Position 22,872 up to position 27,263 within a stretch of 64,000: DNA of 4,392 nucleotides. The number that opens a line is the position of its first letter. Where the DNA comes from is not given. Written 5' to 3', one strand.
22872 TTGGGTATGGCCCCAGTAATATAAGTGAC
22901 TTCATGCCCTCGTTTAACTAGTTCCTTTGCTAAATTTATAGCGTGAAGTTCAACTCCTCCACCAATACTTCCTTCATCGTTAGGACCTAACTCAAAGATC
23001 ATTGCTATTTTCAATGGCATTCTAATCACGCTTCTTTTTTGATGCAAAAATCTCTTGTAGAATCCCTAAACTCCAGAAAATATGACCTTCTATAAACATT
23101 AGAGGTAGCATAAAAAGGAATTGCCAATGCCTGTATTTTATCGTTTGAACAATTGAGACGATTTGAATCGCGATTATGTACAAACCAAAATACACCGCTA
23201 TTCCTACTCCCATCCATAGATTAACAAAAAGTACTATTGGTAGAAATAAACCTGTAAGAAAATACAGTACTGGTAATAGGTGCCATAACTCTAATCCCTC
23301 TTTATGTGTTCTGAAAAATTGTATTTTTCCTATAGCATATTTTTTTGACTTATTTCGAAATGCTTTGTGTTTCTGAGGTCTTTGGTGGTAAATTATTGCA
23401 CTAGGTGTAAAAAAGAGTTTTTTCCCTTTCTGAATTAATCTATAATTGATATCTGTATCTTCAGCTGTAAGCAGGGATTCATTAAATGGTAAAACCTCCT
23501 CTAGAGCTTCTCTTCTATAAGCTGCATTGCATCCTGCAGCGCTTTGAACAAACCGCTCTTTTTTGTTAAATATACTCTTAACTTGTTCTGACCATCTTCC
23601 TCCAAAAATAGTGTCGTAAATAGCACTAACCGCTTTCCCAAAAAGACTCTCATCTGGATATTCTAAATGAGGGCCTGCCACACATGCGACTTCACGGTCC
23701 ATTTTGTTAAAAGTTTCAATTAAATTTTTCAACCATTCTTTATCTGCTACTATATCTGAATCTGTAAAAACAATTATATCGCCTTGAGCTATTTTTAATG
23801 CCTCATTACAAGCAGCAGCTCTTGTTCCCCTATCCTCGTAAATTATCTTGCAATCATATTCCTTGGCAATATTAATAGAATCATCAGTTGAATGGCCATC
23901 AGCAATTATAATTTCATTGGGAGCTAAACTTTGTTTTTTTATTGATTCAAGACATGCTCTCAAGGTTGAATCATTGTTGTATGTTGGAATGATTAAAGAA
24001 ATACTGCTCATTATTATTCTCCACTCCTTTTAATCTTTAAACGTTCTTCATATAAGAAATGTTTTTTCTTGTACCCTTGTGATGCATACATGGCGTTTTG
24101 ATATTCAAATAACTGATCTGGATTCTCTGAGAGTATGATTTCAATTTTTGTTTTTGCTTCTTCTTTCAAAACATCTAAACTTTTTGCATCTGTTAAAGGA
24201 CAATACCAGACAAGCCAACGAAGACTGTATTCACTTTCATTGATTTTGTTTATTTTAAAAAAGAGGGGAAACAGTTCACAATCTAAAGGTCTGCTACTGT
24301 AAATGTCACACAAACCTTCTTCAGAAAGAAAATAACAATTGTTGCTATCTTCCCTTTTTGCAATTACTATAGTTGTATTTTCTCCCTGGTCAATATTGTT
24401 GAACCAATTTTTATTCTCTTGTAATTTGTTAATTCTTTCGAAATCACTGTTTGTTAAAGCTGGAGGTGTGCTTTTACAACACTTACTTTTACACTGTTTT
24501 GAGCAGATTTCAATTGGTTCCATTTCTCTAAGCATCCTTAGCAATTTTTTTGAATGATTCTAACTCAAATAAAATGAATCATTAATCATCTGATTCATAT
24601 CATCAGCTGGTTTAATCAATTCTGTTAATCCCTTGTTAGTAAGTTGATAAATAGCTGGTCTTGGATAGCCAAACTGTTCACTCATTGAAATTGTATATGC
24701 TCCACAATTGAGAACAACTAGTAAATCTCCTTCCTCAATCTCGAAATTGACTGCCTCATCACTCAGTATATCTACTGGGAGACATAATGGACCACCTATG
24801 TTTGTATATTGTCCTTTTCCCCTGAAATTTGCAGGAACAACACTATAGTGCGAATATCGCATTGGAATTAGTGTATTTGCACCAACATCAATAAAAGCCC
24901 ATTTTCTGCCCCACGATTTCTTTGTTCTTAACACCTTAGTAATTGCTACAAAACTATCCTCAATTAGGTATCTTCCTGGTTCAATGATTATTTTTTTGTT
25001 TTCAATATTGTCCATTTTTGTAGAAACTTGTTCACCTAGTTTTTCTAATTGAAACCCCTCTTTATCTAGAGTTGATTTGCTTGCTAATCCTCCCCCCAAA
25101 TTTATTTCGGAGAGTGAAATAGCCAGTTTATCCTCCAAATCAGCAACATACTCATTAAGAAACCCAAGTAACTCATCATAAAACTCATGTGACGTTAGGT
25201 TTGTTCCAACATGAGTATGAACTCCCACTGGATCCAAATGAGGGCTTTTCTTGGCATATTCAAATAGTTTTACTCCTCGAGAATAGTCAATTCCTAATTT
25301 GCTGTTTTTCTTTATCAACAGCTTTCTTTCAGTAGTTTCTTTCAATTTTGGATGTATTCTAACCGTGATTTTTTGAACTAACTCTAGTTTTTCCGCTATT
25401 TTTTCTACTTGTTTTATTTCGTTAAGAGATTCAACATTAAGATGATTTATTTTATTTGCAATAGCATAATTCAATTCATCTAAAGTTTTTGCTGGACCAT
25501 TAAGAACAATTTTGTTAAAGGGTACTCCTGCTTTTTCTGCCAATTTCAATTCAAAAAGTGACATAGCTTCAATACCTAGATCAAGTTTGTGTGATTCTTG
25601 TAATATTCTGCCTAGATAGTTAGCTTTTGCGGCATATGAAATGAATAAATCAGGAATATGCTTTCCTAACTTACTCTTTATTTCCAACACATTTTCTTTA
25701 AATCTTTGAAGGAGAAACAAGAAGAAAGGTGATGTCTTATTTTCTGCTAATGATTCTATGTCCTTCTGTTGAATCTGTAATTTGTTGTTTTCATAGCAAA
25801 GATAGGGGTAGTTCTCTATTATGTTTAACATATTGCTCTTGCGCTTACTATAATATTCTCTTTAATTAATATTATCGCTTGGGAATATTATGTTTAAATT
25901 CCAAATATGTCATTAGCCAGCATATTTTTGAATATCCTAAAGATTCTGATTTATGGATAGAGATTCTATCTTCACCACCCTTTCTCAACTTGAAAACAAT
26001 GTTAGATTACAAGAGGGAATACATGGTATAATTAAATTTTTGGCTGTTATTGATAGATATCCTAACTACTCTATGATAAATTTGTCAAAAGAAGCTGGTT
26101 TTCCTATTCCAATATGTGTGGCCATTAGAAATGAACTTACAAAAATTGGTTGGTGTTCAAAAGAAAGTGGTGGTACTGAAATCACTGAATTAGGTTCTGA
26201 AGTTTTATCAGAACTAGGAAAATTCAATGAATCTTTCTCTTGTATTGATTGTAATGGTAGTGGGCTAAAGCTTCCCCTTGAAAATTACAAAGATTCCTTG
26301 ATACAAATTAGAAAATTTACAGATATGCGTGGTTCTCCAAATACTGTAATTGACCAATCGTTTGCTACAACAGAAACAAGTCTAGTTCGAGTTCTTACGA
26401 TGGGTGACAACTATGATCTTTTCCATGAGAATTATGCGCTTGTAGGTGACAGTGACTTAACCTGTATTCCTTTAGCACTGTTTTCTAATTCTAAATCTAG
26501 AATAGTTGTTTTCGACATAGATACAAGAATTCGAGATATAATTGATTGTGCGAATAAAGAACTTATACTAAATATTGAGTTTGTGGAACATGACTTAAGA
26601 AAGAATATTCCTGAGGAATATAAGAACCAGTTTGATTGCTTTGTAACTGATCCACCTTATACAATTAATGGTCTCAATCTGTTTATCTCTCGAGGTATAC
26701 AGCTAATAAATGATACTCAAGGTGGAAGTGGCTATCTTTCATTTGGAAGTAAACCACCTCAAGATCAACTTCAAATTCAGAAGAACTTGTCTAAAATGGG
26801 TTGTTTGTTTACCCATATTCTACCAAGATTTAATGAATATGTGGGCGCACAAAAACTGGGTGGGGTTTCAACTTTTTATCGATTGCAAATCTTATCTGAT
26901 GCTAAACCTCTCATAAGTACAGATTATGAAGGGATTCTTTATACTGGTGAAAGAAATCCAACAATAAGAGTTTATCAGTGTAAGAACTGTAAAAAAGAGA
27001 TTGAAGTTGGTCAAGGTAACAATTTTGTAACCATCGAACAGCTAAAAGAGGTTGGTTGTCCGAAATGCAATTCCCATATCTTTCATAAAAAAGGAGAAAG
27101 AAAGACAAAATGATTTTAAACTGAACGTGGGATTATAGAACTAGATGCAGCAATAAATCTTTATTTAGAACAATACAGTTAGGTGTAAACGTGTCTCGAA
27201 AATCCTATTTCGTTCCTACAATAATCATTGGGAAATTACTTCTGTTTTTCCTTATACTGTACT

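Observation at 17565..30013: Glycosylation island with Arn-pathway-like logic (lipid-linked aminosugar deacylation) wired to amine-generating enzymes and an archaeosortase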

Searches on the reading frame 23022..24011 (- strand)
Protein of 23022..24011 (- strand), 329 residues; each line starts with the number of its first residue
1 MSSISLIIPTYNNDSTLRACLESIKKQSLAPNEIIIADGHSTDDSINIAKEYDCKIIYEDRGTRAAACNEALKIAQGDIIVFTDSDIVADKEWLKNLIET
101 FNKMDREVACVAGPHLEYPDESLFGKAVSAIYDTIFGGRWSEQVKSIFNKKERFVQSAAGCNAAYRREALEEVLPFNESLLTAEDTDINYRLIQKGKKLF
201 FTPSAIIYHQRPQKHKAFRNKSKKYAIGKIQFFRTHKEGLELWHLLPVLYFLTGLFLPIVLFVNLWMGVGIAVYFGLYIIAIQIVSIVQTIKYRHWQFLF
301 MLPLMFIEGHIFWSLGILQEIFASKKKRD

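Call 3: search_protein_families(library=pfam, proteins=[window:23022-24011:-], max_evalue=0.01)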
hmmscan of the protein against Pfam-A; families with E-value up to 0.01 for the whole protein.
window:23022-24011:- (329 aa): 5 families
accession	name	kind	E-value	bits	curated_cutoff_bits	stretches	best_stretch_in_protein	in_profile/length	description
PF00535.33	Glycos_transf_2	-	1.2e-30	107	23.3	1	5-173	1-167/168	Glycosyl transferase family 2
PF13641.12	Glyco_tranf_2_3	-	2.5e-19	70.7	27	1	4-221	3-223/230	Glycosyltransferase like family 2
PF13632.12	Glyco_trans_2_3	-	9.9e-15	55.3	27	1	79-272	1-189/198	Glycosyl transferase family group 2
PF10111.15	Glyco_tranf_2_2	-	7.2e-09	36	27.3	1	5-216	1-223/276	Glycosyltransferase like family 2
PF13506.12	Glyco_transf_21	-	3.3e-07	30.4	21.7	1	65-213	19-158/174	Glycosyl transferase family 21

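Call 4: search_protein_families(library=ncbifam, proteins=[window:23022-24011:-], max_evalue=0.01)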
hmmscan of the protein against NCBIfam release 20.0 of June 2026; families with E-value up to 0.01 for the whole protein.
window:23022-24011:- (329 aa): 28 families (the best 25 are shown)
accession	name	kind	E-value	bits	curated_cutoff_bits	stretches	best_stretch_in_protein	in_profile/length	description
TIGR03965.1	mycofact_glyco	equivalog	1e-31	110.4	280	1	2-241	74-312/467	mycofactocin biosynthesis glycosyltransferase MftF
NF041875.1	EPS_EpsD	equivalog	6.2e-26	91.6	370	1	4-240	1-238/325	exopolysaccharide biosynthesis glycosyltransferase EpsD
TIGR04283.1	glyco_like_mftF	equivalog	5.6e-21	75.2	182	1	4-217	1-193/221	TIGR04283 family arsenosugar biosynthesis glycosyltransferase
TIGR03937.1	PgaC_IcaA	equivalog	2.6e-20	72.8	422.3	1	2-301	45-339/407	poly-beta-1,6-N-acetyl-D-glucosamine synthase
TIGR03111.1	glyc2_xrt_Gpos1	hypoth_equivalog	5.9e-17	61.6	363.95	1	3-213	50-270/439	TIGR03111 family XrtG-associated glycosyltransferase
NF038299.1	EPS_HpsN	equivalog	2.5e-16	59.5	425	1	3-211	2-222/317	hormogonium polysaccharide biosynthesis glycosyltransferase HpsN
NF007482.0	PRK10073.1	equivalog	2.8e-16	59.4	423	1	3-111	7-120/334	glycosyltransferase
NF038302.1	EPS_HpsE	equivalog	1.5e-14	53.7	300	1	4-214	3-227/307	hormogonium polysaccharide biosynthesis glycosyltransferase HpsE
NF041394.1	GtaseAglG_Halo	equivalog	8.5e-13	48.2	440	1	4-210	3-216/304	glucosyl-dolichyl phosphate glucuronosyltransferase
NF047683.1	TeichurnBiosyTuaG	equivalog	9.2e-13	48.4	400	1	3-106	7-116/252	teichuronic acid biosynthesis protein TuaG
TIGR04182.1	glyco_TIGR04182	equivalog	2.3e-11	43.6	325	1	4-103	2-99/293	S-layer glycoprotein N-glycosyltransferase AglJ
NF053739.1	GlytfEpsEBac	equivalog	3.8e-11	42.5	450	1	4-227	3-218/265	glycosyltransferase EpsE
NF050050.1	ProtGlycPglI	equivalog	4.1e-10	39.5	500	1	1-102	1-109/306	GalNAc(5)-diNAcBac-PP-undecaprenol beta-1,3-glucosyltransferase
NF010496.0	PRK13915.1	equivalog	6.9e-10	38.5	262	1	2-100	31-141/307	glucosyl-3-phosphoglycerate synthase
TIGR03030.1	CelA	equivalog_domain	5.1e-09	34.7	699.1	1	59-283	209-434/714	UDP-forming cellulose synthase catalytic subunit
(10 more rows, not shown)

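Call 24: search_solved_structures(query=window:23022-24011:-, max_evalue=0.001)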
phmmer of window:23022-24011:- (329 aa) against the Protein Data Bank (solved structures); distinct sequences matched with E-value up to 0.001: 24.
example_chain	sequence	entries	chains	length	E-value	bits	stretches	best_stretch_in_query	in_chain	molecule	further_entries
2z87_A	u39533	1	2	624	1.1e-14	57.5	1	4-113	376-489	Chondroitin synthase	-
2z86_A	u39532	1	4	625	1.1e-14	57.5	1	4-113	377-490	Chondroitin synthase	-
3bcv_A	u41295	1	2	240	1.8e-10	43.7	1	3-98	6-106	Putative glycosyltransferase protein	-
5hea_A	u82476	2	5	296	3.3e-10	42.8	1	4-211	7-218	Putative glycosyltransferase (GalT1)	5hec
5tze_C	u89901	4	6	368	6.3e-09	38.6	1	4-102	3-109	Glycosyl transferase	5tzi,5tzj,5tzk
5tz8_A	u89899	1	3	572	1.4e-08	37.5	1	4-103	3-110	Glycosyl transferase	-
6h1j_A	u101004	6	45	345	3.7e-08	36.1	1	1-99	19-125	Probable ss-1,3-N-acetylglucosaminyltransferase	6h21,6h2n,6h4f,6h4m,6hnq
22ao_A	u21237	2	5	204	8.3e-08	34.9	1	5-102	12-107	GmaR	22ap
9omj_A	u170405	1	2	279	3.4e-07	32.9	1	4-93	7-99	Glycosyltransferase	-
9omm_A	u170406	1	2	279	3.5e-07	32.9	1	4-93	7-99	Glycosyltransferase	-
9omh_A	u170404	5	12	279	3.5e-07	32.9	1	4-93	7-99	Glycosyltransferase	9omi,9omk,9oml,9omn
7msn_A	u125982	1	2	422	9.7e-07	31.4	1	8-119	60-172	SPbeta prophage-derived glycosyltransferase SunS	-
7msp_A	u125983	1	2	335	1.6e-06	30.7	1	8-118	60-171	SPbeta prophage-derived glycosyltransferase SunS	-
3l7i_A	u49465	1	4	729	3.6e-05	26.2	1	1-111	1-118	Teichoic acid biosynthesis protein F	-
3l7m_A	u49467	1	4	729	3.7e-05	26.2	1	1-111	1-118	Teichoic acid biosynthesis protein F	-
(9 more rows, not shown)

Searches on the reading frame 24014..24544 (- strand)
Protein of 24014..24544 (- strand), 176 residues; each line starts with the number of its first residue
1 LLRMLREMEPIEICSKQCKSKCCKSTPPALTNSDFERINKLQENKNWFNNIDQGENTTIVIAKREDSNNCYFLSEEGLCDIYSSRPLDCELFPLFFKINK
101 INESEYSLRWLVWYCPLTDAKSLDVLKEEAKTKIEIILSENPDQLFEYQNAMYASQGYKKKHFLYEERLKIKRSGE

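Call 3: search_protein_families(library=pfam, proteins=[window:24014-24544:-], max_evalue=0.01)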
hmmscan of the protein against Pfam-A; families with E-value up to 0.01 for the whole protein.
window:24014-24544:- (176 aa): 2 families
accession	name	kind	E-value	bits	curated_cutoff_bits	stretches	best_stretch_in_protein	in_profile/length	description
PF03692.20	CxxCxxCC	-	5e-11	43.6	23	1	14-104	2-73/85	Putative zinc- or iron-chelating domain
PF01114.24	Colipase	-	0.0036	17.4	27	1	11-25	11-27/40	Colipase, N-terminal domain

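Call 4: search_protein_families(library=ncbifam, proteins=[window:24014-24544:-], max_evalue=0.01)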
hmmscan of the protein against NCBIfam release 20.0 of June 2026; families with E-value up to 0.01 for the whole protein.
window:24014-24544:- (176 aa): 1 family
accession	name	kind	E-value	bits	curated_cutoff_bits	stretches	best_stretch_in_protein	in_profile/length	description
NF038110.1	Lys_methyl_FliB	equivalog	8.2e-05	22.3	85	1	16-83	12-85/373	flagellin lysine-N-methylase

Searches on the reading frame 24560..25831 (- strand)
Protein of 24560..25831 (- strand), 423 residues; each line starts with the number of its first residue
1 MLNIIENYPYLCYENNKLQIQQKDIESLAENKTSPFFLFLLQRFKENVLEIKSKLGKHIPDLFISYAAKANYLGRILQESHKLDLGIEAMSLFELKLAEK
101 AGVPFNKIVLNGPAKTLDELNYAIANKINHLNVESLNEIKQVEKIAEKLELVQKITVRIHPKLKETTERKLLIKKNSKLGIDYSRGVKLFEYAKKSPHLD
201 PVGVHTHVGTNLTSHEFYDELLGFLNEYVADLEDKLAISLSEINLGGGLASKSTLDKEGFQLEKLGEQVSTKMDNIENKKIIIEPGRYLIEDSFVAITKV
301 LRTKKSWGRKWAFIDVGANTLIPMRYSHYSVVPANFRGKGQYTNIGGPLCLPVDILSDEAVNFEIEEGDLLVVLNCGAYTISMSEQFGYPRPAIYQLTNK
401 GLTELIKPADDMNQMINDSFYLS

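Call 3: search_protein_families(library=pfam, proteins=[window:24560-25831:-], max_evalue=0.01)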
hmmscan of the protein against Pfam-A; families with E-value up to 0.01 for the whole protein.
window:24560-25831:- (423 aa): 3 families
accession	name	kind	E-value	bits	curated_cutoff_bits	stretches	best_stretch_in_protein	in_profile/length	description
PF02784.22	Orn_Arg_deC_N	-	6.2e-38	131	23.4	1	54-290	10-246/247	Pyridoxal-dependent decarboxylase, pyridoxal binding domain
PF00278.28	Orn_DAP_Arg_deC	-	3.8e-12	46.7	23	1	288-377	2-95/95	Pyridoxal-dependent decarboxylase, C-terminal sheet domain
PF01168.26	Ala_racemase_N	-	6.6e-05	23.2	24.1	1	41-238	3-186/220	Alanine racemase, N-terminal domain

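Call 4: search_protein_families(library=ncbifam, proteins=[window:24560-25831:-], max_evalue=0.01)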
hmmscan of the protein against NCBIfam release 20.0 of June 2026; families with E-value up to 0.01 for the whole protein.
window:24560-25831:- (423 aa): 8 families
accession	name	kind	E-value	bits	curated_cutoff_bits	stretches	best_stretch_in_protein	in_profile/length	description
TIGR01048.1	lysA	equivalog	1.2e-73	248.1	297.9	1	14-417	5-414/417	diaminopimelate decarboxylase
TIGR03099.1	dCO2ase_PEP1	hypoth_equivalog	8.4e-51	173.3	478.45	1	14-385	4-384/398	pyridoxal-dependent decarboxylase, exosortase A system-associated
NF052544.1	OrLyDeCDokD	equivalog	1.1e-48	166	700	1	4-419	12-459/461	ornithine/lysine decarboxylase DokD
NF006515.0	PRK08961.1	equivalog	1.1e-33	116.3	802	1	34-389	503-850/861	bifunctional aspartate kinase/diaminopimelate decarboxylase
NF041039.1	FslC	exception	6.4e-26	91.1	500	1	19-395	13-401/418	rhizoferrin biosystnesis N-citrylornithine decarboxylase FslC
TIGR01047.1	nspC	equivalog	2e-10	39.7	409.05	1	85-407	52-369/380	carboxynorspermidine decarboxylase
NF003763.0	PRK05354.1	equivalog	3.7e-09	35.7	369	1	74-305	114-361/636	biosynthetic arginine decarboxylase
TIGR01273.1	speA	equivalog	5.4e-08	31.8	624.1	1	76-306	109-354/624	arginine decarboxylase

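Call 25: search_solved_structures(query=window:24560-25831:-, max_evalue=1e-10)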
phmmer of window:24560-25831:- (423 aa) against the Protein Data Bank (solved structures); distinct sequences matched with E-value up to 1e-10: 43.
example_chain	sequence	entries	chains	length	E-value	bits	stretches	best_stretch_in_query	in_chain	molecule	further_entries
2p3e_A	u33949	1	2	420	5.4e-49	170.3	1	6-419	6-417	Diaminopimelate decarboxylase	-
1twi_A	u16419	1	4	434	3.6e-42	147.9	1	27-406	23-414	Diaminopimelate decarboxylase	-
1tuf_A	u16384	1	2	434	3.7e-42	147.9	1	27-406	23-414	Diaminopimelate decarboxylase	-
3c5q_A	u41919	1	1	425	4.4e-41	144.3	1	25-398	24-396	Diaminopimelate decarboxylase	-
2qgh_A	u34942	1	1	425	7.4e-41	143.6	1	25-398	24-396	Diaminopimelate decarboxylase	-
3n2b_A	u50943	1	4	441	1.9e-36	129.1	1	13-413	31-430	Diaminopimelate decarboxylase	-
4xg1_A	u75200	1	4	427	2.3e-33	118.9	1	13-388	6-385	Diaminopimelate decarboxylase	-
8d2y_A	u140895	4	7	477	4.6e-31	111.3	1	16-422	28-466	D-ornithine/D-lysine decarboxylase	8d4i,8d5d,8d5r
8d88_A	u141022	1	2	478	4.7e-31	111.3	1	16-422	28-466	D-ornithine/D-lysine decarboxylase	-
6n2h_A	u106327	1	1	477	7.9e-31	110.5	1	16-422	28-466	D-ornithine/D-lysine decarboxylase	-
7ru7_A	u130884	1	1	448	9.9e-31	110.2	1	16-409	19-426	L-glutamyl-[BtrI acyl-carrier protein] decarboxylase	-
10li_A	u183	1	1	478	1e-30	110.2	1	16-422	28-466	Diaminopimelate decarboxylase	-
2j66_A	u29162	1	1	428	2.5e-30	108.9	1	20-409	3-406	BTRK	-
9nq5_A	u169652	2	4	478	1.6e-29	106.3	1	16-422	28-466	D-ornithine/D-lysine decarboxylase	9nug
9cpz_A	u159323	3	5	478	2e-29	105.9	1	16-422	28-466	D-ornithine/D-lysine decarboxylase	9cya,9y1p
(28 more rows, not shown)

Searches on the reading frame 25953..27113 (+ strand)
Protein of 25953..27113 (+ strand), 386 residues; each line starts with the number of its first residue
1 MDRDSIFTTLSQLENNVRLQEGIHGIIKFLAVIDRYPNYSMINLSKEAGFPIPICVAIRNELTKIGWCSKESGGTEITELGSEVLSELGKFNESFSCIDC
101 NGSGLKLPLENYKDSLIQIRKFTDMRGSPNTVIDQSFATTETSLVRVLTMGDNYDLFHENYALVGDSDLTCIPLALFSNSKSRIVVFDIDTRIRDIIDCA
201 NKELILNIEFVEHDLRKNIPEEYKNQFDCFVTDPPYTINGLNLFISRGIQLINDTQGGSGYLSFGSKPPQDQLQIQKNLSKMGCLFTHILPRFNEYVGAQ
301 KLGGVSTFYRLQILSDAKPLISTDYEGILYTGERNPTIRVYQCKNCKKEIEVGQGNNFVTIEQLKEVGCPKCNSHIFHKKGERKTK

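Call 3: search_protein_families(library=pfam, proteins=[window:25953-27113:+], max_evalue=0.01)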
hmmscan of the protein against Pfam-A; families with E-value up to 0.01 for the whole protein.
window:25953-27113:+ (386 aa): 3 families
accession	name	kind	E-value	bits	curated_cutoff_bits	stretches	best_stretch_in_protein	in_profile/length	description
PF01861.22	BpsA_C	-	2.8e-46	158.2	27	1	118-307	5-194/243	Branched-chain polyamine synthase A C-terminal domain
PF10237.15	N6-adenineMlase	-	0.00076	19.7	23.2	1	180-243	50-105/166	Probable N6-adenine methyltransferase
PF09723.15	Zn_ribbon_8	-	0.0093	16.4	34.4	1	341-375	6-35/41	Zinc ribbon domain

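Call 4: search_protein_families(library=ncbifam, proteins=[window:25953-27113:+], max_evalue=0.01)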
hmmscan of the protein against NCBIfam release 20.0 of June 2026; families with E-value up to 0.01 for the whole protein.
window:25953-27113:+ (386 aa): 2 families
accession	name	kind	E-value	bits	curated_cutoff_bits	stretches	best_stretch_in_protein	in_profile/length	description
NF001607.0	PRK00398.1-4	equivalog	0.0013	18.5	89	1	340-379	9-41/53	DNA-directed RNA polymerase subunit P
TIGR00536.1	hemK_fam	subfamily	0.0068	15.5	115.5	0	171-236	127-192/286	HemK family protein methyltransferase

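Call 26: search_solved_structures(query=window:25953-27113:+, max_evalue=0.01, show_alignments=1)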
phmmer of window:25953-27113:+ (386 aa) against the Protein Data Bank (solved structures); distinct sequences matched with E-value up to 0.01: 4.
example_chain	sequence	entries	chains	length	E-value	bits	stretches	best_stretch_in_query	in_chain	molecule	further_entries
2qm3_A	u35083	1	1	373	1.4e-36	129.5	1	39-298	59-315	Predicted methyltransferase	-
5xnc_A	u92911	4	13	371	2.1e-34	122.3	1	41-298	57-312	N(4)-bis(aminopropyl)spermidine synthase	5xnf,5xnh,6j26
6j28_A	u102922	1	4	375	1.5e-15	60.2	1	125-295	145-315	N(4)-bis(aminopropyl)spermidine synthase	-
6j27_A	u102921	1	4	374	1.6e-15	60.2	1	125-295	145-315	N(4)-bis(aminopropyl)spermidine synthase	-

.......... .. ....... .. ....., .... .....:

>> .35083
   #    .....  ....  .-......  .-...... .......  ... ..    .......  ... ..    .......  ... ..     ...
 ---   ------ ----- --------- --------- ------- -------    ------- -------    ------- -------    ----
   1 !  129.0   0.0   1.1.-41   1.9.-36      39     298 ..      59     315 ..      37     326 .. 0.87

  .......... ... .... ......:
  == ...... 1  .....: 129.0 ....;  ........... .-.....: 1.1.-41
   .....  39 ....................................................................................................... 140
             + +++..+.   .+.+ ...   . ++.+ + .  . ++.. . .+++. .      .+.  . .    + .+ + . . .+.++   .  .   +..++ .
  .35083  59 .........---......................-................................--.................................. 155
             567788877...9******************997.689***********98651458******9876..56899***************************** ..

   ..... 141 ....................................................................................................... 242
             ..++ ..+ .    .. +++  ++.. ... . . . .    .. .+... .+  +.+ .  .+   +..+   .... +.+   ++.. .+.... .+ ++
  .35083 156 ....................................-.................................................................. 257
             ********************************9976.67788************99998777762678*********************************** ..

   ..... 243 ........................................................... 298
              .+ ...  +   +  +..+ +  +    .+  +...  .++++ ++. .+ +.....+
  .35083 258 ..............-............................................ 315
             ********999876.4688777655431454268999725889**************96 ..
